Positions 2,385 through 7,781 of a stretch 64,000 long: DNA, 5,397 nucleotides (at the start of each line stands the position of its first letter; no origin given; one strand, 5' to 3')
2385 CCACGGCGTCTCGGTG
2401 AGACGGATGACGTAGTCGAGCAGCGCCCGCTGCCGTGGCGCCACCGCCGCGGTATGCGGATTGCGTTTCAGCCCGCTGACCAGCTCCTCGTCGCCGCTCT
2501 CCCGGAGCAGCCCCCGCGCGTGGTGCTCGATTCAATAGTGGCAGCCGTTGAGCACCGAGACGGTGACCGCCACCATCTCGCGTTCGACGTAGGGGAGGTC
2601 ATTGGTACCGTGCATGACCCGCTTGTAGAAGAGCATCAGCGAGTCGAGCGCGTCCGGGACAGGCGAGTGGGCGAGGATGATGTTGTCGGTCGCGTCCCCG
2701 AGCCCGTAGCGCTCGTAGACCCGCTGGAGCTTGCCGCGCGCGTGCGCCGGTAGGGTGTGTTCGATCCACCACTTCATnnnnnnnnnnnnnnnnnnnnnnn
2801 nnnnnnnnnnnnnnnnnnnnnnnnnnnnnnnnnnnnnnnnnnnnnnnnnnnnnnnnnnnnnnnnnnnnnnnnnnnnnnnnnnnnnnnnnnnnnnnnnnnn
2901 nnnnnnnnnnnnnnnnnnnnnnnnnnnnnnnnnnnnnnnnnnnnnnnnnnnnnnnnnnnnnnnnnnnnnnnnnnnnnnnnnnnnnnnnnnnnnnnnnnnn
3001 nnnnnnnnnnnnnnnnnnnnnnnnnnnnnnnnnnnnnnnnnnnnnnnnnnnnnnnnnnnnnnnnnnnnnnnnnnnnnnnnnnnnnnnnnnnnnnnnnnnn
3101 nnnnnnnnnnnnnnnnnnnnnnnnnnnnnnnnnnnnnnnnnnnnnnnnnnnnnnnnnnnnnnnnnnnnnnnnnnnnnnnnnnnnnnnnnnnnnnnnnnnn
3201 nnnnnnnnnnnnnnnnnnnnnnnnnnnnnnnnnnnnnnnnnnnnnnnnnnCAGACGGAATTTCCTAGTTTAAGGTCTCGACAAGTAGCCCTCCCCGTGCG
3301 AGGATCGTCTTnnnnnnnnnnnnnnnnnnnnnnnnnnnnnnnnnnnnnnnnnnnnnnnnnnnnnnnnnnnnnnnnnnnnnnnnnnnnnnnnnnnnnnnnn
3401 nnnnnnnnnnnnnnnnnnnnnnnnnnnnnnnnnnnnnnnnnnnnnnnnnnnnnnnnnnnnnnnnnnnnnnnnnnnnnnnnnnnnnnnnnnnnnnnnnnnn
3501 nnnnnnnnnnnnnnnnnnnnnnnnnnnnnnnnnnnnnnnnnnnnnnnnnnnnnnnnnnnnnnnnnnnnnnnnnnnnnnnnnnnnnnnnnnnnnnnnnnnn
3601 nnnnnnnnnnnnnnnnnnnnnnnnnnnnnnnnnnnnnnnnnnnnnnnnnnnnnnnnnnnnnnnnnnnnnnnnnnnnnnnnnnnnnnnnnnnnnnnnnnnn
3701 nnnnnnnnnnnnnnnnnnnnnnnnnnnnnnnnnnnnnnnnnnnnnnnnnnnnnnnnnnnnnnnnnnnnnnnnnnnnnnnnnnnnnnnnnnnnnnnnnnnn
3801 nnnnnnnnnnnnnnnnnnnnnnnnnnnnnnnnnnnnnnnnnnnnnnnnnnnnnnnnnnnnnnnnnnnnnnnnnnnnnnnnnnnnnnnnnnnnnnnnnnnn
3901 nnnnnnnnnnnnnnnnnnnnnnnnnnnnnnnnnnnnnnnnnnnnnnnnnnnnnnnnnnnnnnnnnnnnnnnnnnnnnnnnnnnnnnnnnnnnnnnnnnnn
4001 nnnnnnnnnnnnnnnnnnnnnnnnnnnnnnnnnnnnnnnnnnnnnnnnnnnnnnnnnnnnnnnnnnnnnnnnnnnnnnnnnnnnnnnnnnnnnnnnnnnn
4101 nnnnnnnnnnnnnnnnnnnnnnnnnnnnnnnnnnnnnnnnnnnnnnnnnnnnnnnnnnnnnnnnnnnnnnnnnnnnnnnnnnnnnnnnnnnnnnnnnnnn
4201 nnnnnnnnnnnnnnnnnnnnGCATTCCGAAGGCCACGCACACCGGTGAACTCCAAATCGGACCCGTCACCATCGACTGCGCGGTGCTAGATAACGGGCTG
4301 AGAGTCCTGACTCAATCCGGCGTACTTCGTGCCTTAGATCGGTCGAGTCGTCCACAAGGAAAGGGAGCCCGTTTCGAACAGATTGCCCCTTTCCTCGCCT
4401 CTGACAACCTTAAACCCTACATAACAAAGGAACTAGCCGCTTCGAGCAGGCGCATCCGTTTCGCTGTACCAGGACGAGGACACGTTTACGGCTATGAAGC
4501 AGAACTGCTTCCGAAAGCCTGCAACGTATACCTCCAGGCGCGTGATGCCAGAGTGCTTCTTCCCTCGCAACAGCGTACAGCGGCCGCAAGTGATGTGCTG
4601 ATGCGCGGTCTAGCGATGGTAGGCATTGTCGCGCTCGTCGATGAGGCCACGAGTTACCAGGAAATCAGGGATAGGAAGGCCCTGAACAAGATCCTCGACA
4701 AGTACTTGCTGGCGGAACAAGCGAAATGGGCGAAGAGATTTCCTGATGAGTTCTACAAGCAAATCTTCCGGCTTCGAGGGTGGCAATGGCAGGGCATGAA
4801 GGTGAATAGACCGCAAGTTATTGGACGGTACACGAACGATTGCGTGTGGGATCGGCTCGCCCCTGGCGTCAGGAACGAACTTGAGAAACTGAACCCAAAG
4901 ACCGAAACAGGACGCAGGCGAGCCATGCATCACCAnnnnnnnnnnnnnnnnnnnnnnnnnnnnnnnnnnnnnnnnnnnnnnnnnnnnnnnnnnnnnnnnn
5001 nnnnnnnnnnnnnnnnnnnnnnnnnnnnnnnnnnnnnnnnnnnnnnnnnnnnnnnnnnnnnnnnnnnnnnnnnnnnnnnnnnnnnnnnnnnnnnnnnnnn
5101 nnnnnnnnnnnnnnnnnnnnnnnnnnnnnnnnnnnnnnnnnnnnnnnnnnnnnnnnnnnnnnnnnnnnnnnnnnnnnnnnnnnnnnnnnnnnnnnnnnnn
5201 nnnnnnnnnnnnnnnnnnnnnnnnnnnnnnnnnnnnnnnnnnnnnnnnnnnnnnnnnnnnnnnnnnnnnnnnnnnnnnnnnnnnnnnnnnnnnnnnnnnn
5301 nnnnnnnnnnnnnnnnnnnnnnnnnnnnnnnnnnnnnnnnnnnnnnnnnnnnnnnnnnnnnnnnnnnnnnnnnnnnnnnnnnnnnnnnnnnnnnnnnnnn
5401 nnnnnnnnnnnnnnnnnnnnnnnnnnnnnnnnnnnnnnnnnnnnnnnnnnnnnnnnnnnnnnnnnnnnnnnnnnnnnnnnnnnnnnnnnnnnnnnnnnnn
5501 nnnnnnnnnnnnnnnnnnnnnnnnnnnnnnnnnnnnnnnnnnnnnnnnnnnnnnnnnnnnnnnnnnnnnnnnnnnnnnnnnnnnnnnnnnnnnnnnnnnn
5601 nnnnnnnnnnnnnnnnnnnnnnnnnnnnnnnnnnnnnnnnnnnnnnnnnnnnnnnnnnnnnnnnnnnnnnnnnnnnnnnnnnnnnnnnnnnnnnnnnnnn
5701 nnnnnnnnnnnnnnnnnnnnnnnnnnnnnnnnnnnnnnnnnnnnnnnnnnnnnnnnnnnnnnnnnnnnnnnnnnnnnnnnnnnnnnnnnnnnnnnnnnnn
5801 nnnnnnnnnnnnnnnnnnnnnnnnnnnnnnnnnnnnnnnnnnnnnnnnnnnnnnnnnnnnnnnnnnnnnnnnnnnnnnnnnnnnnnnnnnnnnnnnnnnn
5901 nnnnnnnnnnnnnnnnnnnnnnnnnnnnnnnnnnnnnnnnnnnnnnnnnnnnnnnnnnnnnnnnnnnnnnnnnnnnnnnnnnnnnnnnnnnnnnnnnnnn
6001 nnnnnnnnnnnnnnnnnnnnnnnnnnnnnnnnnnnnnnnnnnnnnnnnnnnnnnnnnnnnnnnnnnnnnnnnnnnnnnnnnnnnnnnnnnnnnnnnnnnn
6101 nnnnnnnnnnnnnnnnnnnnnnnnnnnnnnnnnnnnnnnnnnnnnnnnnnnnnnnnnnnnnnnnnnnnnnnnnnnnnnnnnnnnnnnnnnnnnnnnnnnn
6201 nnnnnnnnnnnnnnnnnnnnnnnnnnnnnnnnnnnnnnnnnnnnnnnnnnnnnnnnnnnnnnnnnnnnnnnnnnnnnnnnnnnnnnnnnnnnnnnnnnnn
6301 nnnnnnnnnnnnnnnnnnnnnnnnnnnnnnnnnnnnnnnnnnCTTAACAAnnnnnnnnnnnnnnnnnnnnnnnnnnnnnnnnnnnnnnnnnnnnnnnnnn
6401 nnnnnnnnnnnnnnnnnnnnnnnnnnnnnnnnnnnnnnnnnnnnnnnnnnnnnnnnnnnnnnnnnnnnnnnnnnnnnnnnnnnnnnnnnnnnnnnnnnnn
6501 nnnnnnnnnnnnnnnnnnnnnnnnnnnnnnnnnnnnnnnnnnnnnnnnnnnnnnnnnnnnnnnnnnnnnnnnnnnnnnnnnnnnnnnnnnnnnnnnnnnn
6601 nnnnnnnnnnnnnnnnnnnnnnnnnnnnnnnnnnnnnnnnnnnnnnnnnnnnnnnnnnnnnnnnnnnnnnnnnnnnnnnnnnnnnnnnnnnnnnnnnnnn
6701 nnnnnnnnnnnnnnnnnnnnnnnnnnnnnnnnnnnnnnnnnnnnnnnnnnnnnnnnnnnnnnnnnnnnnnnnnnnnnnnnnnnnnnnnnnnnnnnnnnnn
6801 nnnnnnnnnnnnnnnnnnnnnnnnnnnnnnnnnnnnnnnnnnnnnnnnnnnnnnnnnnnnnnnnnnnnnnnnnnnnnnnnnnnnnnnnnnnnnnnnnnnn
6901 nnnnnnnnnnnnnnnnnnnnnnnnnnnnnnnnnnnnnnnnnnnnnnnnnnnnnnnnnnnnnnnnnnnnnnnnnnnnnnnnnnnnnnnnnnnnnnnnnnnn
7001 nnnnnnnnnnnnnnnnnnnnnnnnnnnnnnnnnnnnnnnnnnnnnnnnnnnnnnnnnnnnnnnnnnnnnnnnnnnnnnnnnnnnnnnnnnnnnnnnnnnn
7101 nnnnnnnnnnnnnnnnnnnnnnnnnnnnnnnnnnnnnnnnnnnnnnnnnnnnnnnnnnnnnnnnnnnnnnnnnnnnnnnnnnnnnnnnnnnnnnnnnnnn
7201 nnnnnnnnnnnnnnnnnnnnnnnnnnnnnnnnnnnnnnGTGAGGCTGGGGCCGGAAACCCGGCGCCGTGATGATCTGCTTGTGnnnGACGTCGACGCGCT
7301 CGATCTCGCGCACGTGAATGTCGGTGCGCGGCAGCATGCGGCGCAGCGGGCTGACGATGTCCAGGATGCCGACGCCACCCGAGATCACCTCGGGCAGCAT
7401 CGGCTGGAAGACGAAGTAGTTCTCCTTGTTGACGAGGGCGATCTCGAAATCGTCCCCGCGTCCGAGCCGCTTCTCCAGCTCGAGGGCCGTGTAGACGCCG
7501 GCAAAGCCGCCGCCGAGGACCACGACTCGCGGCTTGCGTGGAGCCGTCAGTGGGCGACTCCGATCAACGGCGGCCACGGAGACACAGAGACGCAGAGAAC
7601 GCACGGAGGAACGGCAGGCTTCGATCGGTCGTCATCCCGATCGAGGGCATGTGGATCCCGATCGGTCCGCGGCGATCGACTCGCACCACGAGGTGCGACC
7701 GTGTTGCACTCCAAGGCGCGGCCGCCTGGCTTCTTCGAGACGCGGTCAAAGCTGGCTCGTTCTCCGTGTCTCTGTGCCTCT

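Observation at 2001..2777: AhpD-like gene with in-frame UGA at the CxxC resolving-Cys position: candidate selenoprotein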

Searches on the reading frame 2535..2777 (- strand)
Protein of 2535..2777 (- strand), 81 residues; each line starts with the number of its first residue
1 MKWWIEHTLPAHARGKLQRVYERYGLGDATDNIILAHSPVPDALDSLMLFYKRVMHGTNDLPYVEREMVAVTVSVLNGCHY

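Call 46: find_encoding_contigs(protein=window:2535-2777:-, flank=2000, max_places=4)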
Protein window:2535-2777:- (81 aa): no gene with exactly this product is on record in the collection.

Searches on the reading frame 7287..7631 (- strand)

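Call 48: search_protein_families(library=pfam, proteins=[window:7287-7631:-], max_evalue=0.001)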
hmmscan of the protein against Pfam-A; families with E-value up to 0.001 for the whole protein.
window:7287-7631:- (115 aa): 2 families
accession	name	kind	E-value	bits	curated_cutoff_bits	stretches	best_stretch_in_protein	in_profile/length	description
PF07992.20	Pyr_redox_2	-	1.4e-06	28.4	26.1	1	35-105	2-58/291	Pyridine nucleotide-disulphide oxidoreductase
PF01266.30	DAO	-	0.00067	19.7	27.9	1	35-70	1-31/353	FAD dependent oxidoreductase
